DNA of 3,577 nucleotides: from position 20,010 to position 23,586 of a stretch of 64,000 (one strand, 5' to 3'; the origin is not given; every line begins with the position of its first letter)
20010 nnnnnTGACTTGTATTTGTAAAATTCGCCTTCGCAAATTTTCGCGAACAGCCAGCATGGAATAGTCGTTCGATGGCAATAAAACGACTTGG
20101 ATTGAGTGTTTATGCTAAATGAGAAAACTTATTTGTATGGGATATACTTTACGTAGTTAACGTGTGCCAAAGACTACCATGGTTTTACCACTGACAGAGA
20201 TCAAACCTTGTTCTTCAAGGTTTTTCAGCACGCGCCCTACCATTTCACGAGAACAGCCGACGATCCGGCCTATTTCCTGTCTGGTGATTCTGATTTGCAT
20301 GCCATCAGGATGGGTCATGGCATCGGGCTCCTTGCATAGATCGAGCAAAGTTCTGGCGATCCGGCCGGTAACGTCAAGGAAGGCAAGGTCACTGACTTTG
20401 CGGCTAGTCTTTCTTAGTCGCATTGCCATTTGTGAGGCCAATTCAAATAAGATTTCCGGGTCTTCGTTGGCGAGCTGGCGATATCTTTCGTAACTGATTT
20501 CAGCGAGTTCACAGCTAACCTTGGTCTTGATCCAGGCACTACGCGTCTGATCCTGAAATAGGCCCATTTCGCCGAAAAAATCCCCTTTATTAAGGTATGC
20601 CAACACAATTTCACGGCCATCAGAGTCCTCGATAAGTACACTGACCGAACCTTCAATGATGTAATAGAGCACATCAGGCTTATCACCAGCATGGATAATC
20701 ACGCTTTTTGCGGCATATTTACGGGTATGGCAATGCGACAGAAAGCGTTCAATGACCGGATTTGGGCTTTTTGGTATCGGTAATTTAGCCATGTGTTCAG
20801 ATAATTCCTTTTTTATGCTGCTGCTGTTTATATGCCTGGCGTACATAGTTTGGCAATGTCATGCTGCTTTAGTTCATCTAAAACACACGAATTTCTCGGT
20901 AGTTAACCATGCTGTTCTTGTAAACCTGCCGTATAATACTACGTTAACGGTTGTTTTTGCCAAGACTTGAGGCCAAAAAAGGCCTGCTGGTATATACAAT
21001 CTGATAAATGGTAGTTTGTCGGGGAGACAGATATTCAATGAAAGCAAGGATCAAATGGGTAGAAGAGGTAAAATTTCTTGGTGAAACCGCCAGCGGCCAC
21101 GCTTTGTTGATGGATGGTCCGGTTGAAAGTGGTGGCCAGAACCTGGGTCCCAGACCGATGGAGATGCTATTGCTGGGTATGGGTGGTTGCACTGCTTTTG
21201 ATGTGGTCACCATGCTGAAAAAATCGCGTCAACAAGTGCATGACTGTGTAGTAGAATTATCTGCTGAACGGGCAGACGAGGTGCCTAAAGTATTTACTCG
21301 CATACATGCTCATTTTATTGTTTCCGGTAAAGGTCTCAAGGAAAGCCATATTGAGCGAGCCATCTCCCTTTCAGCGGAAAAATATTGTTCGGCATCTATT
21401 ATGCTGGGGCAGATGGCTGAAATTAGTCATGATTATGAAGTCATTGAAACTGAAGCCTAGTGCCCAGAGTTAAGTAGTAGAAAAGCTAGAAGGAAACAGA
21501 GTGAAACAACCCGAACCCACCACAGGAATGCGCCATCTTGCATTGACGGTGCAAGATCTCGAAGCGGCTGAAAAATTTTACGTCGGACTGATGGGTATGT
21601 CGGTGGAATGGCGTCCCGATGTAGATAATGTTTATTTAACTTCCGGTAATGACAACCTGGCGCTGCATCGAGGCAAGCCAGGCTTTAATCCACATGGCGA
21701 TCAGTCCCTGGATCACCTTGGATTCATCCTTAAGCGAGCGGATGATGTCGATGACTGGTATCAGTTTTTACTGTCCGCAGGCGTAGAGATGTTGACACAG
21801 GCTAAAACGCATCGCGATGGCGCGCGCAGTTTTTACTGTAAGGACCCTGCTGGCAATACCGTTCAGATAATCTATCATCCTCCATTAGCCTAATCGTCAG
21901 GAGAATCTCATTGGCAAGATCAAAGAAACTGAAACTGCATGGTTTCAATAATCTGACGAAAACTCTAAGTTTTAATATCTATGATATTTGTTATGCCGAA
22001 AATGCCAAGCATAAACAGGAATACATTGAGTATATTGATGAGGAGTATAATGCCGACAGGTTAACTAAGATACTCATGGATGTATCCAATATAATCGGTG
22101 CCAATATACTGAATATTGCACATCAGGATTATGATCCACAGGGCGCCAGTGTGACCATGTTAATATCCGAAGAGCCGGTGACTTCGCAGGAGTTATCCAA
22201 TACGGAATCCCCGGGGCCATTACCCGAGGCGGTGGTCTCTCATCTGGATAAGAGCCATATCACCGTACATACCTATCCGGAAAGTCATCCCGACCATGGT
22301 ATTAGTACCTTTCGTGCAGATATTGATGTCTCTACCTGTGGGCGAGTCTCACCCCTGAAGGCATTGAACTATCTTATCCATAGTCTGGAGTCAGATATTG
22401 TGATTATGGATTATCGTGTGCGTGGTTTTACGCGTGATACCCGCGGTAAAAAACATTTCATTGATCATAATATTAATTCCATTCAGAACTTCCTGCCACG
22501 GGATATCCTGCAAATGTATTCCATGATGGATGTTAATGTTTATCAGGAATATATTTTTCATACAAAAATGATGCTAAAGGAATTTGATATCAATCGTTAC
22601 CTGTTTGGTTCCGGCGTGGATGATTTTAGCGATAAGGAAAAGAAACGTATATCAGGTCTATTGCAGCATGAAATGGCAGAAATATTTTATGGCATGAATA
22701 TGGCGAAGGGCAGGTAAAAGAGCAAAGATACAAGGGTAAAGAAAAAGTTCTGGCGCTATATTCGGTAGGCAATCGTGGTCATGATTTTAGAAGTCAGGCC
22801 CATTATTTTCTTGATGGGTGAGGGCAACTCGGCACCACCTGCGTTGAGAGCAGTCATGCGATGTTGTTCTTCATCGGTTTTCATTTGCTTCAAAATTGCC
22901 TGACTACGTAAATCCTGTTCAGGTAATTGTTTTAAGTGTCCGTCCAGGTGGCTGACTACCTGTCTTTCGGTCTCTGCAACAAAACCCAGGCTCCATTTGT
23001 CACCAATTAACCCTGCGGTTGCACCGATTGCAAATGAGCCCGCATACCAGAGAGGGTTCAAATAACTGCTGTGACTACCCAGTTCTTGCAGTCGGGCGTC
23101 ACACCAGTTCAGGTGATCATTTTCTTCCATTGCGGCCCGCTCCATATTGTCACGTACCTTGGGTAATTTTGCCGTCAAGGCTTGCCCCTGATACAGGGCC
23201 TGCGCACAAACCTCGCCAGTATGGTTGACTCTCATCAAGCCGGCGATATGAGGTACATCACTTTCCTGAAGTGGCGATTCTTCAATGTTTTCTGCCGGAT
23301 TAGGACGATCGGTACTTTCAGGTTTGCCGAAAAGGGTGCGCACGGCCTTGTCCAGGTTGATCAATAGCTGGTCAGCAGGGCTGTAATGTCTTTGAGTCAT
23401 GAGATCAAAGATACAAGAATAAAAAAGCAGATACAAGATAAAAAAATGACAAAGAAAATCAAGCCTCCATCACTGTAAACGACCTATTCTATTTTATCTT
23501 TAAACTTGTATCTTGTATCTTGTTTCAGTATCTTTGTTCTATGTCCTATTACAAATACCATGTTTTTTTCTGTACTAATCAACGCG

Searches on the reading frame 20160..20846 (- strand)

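Call 62: search_protein_families(library=pfam, proteins=[window:20160-20846:-], max_evalue=0.001)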
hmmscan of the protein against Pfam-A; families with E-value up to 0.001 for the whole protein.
window:20160-20846:- (229 aa): 4 families
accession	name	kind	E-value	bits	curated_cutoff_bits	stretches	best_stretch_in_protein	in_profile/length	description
PF00027.35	cNMP_binding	-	1.2e-23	83.3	27.5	1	42-128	2-88/89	Cyclic nucleotide-binding domain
PF13545.12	HTH_Crp_2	-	6.6e-14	52.1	27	1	161-222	1-58/70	Crp-like helix-turn-helix domain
PF00325.26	Crp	-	4.8e-13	49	21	1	185-216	1-32/32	Bacterial regulatory proteins, crp family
PF01047.28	MarR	-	0.0005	20.3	24.6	0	186-219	17-50/59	MarR family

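Call 72: search_protein_families(library=ncbifam, proteins=[window:20160-20846:-], max_evalue=1)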
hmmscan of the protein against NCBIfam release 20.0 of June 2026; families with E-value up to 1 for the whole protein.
window:20160-20846:- (229 aa): 17 families
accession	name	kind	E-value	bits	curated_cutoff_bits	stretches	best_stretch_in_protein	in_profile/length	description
NF008732.0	PRK11753.1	equivalog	1.2e-107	358.3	266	1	27-229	11-214/214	cAMP-activated global transcriptional regulator CRP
NF010499.0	PRK13918.1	equivalog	8.6e-19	67.9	274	1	40-219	13-185/205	CRP/FNR family transcriptional regulator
NF052518.1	TransRegLdrP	equivalog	8.2e-16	58.6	300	1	43-220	3-173/195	transcriptional regulator LdrP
TIGR03697.1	NtcA_cyano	equivalog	1.4e-14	54.3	244.95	1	50-226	4-183/193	global nitrogen regulator NtcA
NF006901.0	PRK09392.1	equivalog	7e-13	48.4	211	1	30-223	21-209/236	transcriptional activator FtrB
NF050806.1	TransRegFixKCaul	equivalog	1.7e-11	43.8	300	1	39-224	23-202/215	transcriptional regulator FixK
NF008365.0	PRK11161.1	subfamily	1.2e-10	41.2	228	1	48-225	56-233/250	fumarate/nitrate reduction transcriptional regulator Fnr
NF007707.0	PRK10402.1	subfamily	1.4e-10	41.2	180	1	39-164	31-156/226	transcriptional regulator YeiL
NF041163.2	encap_f2b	equivalog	9.4e-10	38.2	400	1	29-147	85-204/450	family 2B encapsulin nanocompartment shell protein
TIGR03896.1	cyc_nuc_ocin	subfamily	2e-09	37.2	161.05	1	37-141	6-114/317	bacteriocin-type transport-associated protein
NF053664.1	TransRegPtrACyano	equivalog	2.5e-08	33.5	300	1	58-225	28-189/196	Crp/Fnr family transcriptional regulator PtrA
NF045989.1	TransRegFnrLRhodb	equivalog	7.4e-08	31.9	300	1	40-225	37-224/245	transcriptional regulator FnrL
NF058543.1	ActPatMycb56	equivalog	0.00022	20.2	460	1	41-109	21-88/317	acetyltransferase Pat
TIGR01884.1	cas_HTH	subfamily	0.0041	16.5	60.2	1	190-221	160-192/202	CRISPR-associated CARF protein Csa3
TIGR02937.1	sigma70-ECF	superfamily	0.019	14.6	42.9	1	113-211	96-158/165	sigma-70 family RNA polymerase sigma factor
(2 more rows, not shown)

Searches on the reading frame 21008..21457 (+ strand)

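Call 62: search_protein_families(library=pfam, proteins=[window:21008-21457:+], max_evalue=0.001)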
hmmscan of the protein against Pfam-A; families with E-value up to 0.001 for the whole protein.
window:21008-21457:+ (150 aa): 1 family
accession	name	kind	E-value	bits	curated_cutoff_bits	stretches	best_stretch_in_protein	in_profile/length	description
PF02566.24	OsmC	-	1.2e-17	64.6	27.5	1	43-139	1-97/100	OsmC-like protein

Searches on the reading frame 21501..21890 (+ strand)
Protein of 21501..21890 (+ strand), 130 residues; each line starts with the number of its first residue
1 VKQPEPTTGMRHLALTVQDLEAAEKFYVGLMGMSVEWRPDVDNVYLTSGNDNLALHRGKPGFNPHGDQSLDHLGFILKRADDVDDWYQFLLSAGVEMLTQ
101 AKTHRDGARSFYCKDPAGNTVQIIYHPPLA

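Call 62: search_protein_families(library=pfam, proteins=[window:21501-21890:+], max_evalue=0.001)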
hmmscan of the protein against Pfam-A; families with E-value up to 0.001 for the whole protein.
window:21501-21890:+ (130 aa): 4 families
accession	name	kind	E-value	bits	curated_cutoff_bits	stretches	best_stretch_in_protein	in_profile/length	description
PF00903.31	Glyoxalase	-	5.6e-19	69.1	20.6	1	10-123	2-121/121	Glyoxalase/Bleomycin resistance protein/Dioxygenase superfamily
PF18029.7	Glyoxalase_6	-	2e-06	28.9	23.6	1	14-123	3-105/106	Glyoxalase-like domain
PF13669.12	Glyoxalase_4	-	1.4e-05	25.7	27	1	11-108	1-105/109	Glyoxalase/Bleomycin resistance protein/Dioxygenase superfamily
PF22632.2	BphC_D1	-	0.00077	19.7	27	0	73-91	1-19/51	Dihydroxybiphenyl dioxygenase BphC D1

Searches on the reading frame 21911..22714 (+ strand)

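Call 62: search_protein_families(library=pfam, proteins=[window:21911-22714:+], max_evalue=0.001)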
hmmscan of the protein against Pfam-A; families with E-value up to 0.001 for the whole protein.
window:21911-22714:+ (268 aa): 1 family
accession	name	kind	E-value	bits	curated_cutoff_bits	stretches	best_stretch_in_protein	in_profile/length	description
PF02675.21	AdoMet_dc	-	1.3e-13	51.6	25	1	47-172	16-107/107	S-adenosylmethionine decarboxylase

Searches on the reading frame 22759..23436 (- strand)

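Call 62: search_protein_families(library=pfam, proteins=[window:22759-23436:-], max_evalue=0.001)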
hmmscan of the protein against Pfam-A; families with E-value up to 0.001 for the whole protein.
window:22759-23436:- (226 aa): 2 families
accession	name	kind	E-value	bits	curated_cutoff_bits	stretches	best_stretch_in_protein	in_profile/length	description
PF03232.19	COQ7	-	5.4e-46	156.7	23.5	1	63-223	2-169/169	Ubiquinone biosynthesis protein COQ7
PF02915.23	Rubrerythrin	-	0.00014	22.7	22.8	1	71-195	6-132/137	Rubrerythrin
